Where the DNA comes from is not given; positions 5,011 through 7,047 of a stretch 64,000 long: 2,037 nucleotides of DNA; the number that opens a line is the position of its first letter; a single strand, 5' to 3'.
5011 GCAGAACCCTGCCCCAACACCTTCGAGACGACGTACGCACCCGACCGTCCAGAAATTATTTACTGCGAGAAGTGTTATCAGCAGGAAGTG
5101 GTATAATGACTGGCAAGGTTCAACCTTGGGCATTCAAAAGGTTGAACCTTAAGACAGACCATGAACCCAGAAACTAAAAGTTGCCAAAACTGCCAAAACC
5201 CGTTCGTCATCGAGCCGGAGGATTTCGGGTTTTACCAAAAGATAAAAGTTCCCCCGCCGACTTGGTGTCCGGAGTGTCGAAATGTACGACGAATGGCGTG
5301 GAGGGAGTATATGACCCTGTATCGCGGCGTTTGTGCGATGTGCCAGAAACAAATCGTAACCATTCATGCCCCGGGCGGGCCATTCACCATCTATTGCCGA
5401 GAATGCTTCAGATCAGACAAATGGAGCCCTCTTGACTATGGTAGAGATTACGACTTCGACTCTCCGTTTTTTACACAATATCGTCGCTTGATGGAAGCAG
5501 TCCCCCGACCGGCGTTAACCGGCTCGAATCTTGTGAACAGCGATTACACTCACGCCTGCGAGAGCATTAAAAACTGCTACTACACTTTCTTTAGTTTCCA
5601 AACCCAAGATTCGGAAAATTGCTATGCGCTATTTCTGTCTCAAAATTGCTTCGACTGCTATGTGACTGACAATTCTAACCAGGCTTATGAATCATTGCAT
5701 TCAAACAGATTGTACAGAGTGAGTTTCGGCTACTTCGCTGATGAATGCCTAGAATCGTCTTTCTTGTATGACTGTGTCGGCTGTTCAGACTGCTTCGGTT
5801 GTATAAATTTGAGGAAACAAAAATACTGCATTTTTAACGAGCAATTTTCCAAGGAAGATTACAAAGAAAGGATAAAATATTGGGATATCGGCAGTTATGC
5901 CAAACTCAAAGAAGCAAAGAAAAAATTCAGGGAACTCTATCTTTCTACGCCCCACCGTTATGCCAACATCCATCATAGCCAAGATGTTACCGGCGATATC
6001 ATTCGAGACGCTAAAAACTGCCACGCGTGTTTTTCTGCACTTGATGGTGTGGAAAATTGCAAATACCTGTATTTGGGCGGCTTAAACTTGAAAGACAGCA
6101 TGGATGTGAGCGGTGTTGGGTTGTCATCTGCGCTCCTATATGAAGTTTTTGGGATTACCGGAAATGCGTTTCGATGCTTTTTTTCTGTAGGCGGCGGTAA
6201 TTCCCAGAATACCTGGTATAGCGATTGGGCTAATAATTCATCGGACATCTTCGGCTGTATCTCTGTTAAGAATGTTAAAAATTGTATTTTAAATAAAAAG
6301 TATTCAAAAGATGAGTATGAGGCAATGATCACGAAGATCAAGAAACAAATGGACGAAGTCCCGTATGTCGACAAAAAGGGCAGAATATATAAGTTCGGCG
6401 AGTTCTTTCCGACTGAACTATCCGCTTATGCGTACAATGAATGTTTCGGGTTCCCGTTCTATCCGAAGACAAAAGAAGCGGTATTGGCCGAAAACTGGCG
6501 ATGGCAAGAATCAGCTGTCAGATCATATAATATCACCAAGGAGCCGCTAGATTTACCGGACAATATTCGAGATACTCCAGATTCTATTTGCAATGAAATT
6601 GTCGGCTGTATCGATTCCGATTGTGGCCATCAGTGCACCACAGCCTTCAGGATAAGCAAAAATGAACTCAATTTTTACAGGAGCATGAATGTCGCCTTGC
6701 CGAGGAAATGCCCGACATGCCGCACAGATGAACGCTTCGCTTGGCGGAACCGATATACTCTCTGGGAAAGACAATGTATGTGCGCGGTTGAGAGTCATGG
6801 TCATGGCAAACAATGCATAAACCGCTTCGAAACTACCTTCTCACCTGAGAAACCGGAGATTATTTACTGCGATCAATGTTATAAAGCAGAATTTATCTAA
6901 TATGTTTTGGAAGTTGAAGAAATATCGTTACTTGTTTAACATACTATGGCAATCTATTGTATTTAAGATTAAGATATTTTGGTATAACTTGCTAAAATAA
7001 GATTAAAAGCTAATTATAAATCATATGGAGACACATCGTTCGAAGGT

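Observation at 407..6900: Tandem triplet of diverged paralogous Cys-rich proteins with zinc-ribbon-like modules at both ends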

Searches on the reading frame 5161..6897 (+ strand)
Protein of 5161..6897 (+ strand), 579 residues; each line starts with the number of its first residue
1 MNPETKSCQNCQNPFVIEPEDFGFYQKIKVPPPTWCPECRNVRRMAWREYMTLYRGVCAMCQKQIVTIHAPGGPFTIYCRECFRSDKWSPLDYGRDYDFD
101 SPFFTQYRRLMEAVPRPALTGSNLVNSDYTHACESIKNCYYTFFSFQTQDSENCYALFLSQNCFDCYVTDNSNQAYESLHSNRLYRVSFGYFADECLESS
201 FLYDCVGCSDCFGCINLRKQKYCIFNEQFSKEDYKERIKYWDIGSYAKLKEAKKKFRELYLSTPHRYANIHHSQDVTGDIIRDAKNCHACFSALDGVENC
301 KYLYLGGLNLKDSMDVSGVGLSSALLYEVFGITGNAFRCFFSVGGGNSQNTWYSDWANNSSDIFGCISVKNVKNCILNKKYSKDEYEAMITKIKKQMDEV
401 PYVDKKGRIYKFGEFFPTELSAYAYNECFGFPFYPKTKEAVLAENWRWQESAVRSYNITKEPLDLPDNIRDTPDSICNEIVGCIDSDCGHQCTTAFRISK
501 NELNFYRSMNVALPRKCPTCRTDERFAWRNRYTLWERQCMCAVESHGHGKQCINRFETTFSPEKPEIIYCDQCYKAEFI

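Call 4: search_protein_families(library=pfam, proteins=[window:5161-6897:+], max_evalue=1)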
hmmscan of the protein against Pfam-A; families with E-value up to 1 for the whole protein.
window:5161-6897:+ (579 aa): 4 families
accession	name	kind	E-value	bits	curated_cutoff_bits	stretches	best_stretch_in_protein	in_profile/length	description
PF10437.14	Lip_prot_lig_C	-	0.0073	16.7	24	0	360-394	34-68/85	Bacterial lipoate protein ligase C-terminus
PF23477.1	zf_Tbcl_2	-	0.0078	16.3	27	2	53-86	3-36/37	Probable treble clef zinc finger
PF13451.12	zf_Tbcl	-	0.044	14.2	24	1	6-44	5-44/48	Probable treble clef domain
PF09723.15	Zn_ribbon_8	-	0.081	13.4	34.4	1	8-45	8-40/41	Zinc ribbon domain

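Call 5: search_protein_families(library=ncbifam, proteins=[window:5161-6897:+], max_evalue=1)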
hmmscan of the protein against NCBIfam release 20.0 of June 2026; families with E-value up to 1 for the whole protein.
window:5161-6897:+ (579 aa): 1 family
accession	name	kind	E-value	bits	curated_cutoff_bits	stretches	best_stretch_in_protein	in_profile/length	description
TIGR04272.1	cxxc_cxxc_Mbark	domain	0.036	13.8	36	1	53-86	3-36/37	CxxC-x17-CxxC domain-containing protein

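Call 38: search_protein_families(library=padloc, proteins=[window:5161-6897:+], max_evalue=1)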
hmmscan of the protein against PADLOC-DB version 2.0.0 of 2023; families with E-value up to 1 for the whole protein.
window:5161-6897:+ (579 aa): 0 families

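Call 44: find_encoding_contigs(protein=window:5161-6897:+, flank=10000, max_places=2)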
Protein window:5161-6897:+ (579 aa): no gene with exactly this product is on record in the collection.

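Call 58: search_protein_families(library=phrogs, proteins=[window:5161-6897:+], max_evalue=1)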
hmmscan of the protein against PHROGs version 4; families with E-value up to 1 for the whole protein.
window:5161-6897:+ (579 aa): 2 families
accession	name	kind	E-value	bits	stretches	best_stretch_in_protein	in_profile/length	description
phrog_3200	-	unknown function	0.067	12.6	1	352-409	327-384/683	-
phrog_6390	-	unknown function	0.15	13.2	1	372-394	16-38/57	-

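Call 76: find_homologous_proteins(query=window:5161-6897:+)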
Query window:5161-6897:+ (579 aa): 3512 proteins with E <= 0.001 among 6287 candidates; the best 120 are listed.
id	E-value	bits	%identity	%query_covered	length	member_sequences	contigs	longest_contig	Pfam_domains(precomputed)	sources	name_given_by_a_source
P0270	0.0e+0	1250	100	90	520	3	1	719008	-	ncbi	ncbi:MAG: hypothetical protein WC764_01685 [Candidatus Paceibacterota bacterium]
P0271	1.0e-290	984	68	100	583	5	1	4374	-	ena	-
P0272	1.5e-289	980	68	99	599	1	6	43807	-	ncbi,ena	ncbi:MAG: hypothetical protein AAB602_01950 [Patescibacteria group bacterium]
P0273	3.7e-288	975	67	100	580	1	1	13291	-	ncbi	ncbi:MAG: hypothetical protein V1856_00830 [Candidatus Liptonbacteria bacterium]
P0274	4.3e-287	972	68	100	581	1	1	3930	-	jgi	jgi:hypothetical protein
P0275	1.1e-285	967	67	100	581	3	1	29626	-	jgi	jgi:hypothetical protein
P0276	9.4e-285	964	68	100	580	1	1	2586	-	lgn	-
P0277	8.2e-284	961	68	99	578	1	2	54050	PF13451.13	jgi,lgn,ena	-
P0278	2.3e-283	959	67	99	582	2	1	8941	-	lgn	-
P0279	2.1e-282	956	65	99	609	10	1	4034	-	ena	-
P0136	5.8e-282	955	66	100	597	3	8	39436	-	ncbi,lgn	-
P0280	3.5e-281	952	66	99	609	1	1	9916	-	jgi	-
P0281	4.9e-281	952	67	99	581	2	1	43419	-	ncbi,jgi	ncbi:MAG: hypothetical protein WCW90_01080 [Candidatus Paceibacterota bacterium]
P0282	1.3e-280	950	66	100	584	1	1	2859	-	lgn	-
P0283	1.2e-278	944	66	99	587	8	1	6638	-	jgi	-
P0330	6.8e-236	802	57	99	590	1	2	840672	-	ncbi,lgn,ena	-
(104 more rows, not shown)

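Call 77: find_encoding_contigs(protein=P0330, flank=10000, max_places=1)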
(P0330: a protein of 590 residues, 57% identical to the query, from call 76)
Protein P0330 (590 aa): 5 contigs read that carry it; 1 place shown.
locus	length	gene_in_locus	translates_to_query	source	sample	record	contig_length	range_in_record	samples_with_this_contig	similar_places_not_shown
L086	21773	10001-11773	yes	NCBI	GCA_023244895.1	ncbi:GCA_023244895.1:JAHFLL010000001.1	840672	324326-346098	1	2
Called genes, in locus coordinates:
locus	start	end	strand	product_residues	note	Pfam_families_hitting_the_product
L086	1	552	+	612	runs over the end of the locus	-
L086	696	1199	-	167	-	-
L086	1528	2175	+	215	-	PF14360:PAP2_C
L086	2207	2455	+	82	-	PF01541:GIY-YIG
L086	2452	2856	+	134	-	-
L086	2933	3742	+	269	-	PF06182:ABC2_membrane_6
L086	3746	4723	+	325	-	PF00005:ABC_tran, PF13304:AAA_21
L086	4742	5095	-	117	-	-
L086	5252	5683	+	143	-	-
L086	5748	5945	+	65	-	-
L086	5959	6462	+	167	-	PF03449:GreA_GreB_N, PF01272:GreA_GreB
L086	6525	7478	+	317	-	PF01933:CofD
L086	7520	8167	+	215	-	PF03006:HlyIII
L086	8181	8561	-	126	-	PF25592:DUF7937 (weak)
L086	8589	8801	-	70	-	-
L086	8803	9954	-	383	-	PF13742:tRNA_anti_2, PF01336:tRNA_anti-codon, PF02601:Exonuc_VII_L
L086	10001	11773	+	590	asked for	-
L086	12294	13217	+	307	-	PF03547:Mem_trans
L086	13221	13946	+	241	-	PF08713:DNA_alkylation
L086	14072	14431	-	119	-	-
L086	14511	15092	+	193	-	PF01300:Sua5_yciO_yrdC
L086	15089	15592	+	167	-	PF00293:NUDIX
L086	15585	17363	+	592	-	-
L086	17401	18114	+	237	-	PF09335:VTT_dom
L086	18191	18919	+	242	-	PF02578:Cu-oxidase_4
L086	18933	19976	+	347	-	PF01594:AI-2E_transport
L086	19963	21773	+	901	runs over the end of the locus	PF00690:Cation_ATPase_N, PF00122:E1-E2_ATPase, PF00702:Hydrolase, PF13246:Cation_ATPase, PF00689:Cation_ATPase_C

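Call 78: find_encoding_contigs(protein=P0272, flank=10000, max_places=1)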
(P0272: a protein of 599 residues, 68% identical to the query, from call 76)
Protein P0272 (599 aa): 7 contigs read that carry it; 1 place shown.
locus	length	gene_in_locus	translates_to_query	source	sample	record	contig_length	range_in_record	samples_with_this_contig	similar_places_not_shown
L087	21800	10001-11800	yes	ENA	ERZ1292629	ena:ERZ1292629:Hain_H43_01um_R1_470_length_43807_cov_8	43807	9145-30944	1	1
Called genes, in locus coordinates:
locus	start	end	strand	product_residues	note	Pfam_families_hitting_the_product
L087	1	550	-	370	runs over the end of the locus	PF00586:AIRS, PF02769:AIRS_C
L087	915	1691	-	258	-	PF01996:F420_ligase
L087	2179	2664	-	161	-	PF04969:CS (faint), PF17886:ArsA_HSP20 (faint), PF00011:HSP20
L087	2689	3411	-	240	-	PF13367:PrsW-protease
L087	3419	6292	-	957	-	PF00133:tRNA-synt_1, PF09334:tRNA-synt_1g, PF00300:His_Phos_1, PF00133:tRNA-synt_1, PF08264:Anticodon_1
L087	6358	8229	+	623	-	PF03717:PBP_dimer, PF00905:Transpeptidase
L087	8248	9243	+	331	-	PF01087:GalP_UDP_transf (faint), PF01230:HIT (faint), PF11969:DcpS_C (faint), PF16268:DUF4921, PF02744:GalP_UDP_tr_C (weak)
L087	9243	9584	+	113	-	-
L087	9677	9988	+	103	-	PF00829:Ribosomal_L21p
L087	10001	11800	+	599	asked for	-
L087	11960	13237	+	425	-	PF02403:Seryl_tRNA_N, PF00587:tRNA-synt_2b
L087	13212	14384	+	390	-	PF01168:Ala_racemase_N, PF00842:Ala_racemase_C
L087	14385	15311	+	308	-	-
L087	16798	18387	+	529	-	PF00801:PKD, PF18911:PKD_4, PF19077:Big_13 (faint), PF10342:Kre9_KNH (weak)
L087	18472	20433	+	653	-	PF13196:DUF4012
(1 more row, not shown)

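Call 79: search_protein_families(library=pfam, proteins=[L086:15585-17360:+], max_evalue=0.01)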
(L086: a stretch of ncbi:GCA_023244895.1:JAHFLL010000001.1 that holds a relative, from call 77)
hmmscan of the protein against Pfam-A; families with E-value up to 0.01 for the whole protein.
L086:15585-17360:+ (592 aa): 0 families

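Call 91: predict_structure(alignment_id=A3)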
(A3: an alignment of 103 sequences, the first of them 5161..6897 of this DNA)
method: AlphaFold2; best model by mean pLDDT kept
length: 579 residues; sequences in the alignment: 103
mean_pLDDT: 90.0   pTM: 0.90
mean pLDDT of the five models: 90.0, 86.5, 85.6, 82.4, 82.1
residues with pLDDT >= 90: 431; 70-90: 93; 50-70: 55; < 50: 0
segments of 3 or more residues with pLDDT < 50: none
pLDDT, mean of each block of 10 residues (from residue 1): 93 95 90 94 92 94 96 94 93 94 95 94 93 94 94 95 96 96 95 92 84 90 95 96 98 97 93 93 94 90 86 78 63 63 63 64 62 77 92 96 96 93 93 93 94 88 98 98 85 92 98 96 93 94 81 93 95 88
secondary structure, 60 per line:
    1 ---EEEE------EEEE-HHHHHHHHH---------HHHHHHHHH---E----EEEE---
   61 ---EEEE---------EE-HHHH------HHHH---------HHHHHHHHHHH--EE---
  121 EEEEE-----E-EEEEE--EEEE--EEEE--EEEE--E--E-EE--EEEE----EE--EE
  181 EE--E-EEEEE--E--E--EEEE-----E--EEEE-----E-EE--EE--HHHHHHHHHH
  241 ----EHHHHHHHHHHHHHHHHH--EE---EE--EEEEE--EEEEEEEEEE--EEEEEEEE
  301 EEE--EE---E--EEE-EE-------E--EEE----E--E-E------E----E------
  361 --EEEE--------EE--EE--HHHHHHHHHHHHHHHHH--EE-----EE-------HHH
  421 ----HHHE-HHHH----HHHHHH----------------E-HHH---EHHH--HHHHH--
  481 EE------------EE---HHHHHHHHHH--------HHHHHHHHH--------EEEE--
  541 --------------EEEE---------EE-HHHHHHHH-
elements in order: E4-7 E14-17 H19-27 H37-45 E54-57 E64-67 H80-83 H90-93 H103-113 E121-125 E133-137 E140-143 E146-149 E152-155 E167-170 E179-182 E187-191 E200-203 E212-215 H231-240 H246-262 E274-278 E281-290 E293-303 E314-316 E330-332 E363-366 H383-399 H430-433 H438-443 H474-478 H500-509 H518-526 E535-538 E555-558 H571-578

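Call 94: fold_search(model_id=the predicted structure, library=pdb)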
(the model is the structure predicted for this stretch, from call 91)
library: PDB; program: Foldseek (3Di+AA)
matches with E <= 10: 215; with E <= 0.001: 0
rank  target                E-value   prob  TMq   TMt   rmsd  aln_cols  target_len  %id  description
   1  4e79_A                1.1e-03  0.23  0.07  0.10  17.4       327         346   10  Structure of LpxD from Acinetobacter baumannii at 2.66A resolution (P4322 form) (released 2013-01-16)
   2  4ihf_D                2.9e-03  0.23  0.09  0.13  18.8       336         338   11  Chasing Acyl Carrier Protein Through a Catalytic Cycle of Lipid A Production (released 2013-11-13)
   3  6ge9                  5.6e-03  0.23  0.10  0.11  20.9       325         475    7  Structure of Mycobacterium tuberculosis GlmU bound to Glc-1P and Ac-CoA (released 2018-05-02)
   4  3eh0_A                6.5e-03  0.14  0.09  0.13  21.4       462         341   10  Crystal Structure of LpxD from Escherichia coli (released 2009-08-18)
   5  4k6r                  7.8e-03  0.21  0.08  0.10  15.3       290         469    8  Crystal structure of GlmU in complex with ATP (released 2014-04-16)
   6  4ac3                  7.8e-03  0.12  0.07  0.08  17.7       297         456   10  S.pneumoniae GlmU in complex with an antibacterial inhibitor (released 2012-02-15)
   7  3spt                  9.0e-03  0.11  0.07  0.08  17.0       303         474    8  Crystal structure of GlmU from Mycobacterium tuberculosis in complex with ACETYL COENZYME A and URIDINE-DIPHOSPHATE-N-AC (released 2012-08-08)
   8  4ihh_E                9.9e-03  0.10  0.09  0.12  19.0       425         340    8  Chasing Acyl Carrier Protein Through a Catalytic Cycle of Lipid A Production (released 2013-11-13)
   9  3dj4                  1.1e-02  0.11  0.07  0.08  21.7       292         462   10  Crystal Structure of GlmU from Mycobacterium tuberculosis in complex with URIDINE-DIPHOSPHATE-N-ACETYLGLUCOSAMINE. (released 2009-05-19)
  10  4ihh_F                1.3e-02  0.13  0.09  0.12  18.9       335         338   10  Chasing Acyl Carrier Protein Through a Catalytic Cycle of Lipid A Production (released 2013-11-13)
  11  4e79_C                1.3e-02  0.16  0.08  0.12  18.1       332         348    8  Structure of LpxD from Acinetobacter baumannii at 2.66A resolution (P4322 form) (released 2013-01-16)
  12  4ihg_C                1.4e-02  0.10  0.08  0.10  18.7       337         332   12  Chasing Acyl Carrier Protein Through a Catalytic Cycle of Lipid A Production (released 2013-11-13)
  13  2iu8_A                1.5e-02  0.16  0.09  0.13  17.9       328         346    6  Chlamydia trachomatis LpxD with 25mM UDPGlcNAc (Complex I) (released 2007-02-20)
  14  4ihg_D                1.5e-02  0.12  0.08  0.12  18.8       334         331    7  Chasing Acyl Carrier Protein Through a Catalytic Cycle of Lipid A Production (released 2013-11-13)
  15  4ihg_E                1.6e-02  0.11  0.09  0.12  19.3       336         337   10  Chasing Acyl Carrier Protein Through a Catalytic Cycle of Lipid A Production (released 2013-11-13)
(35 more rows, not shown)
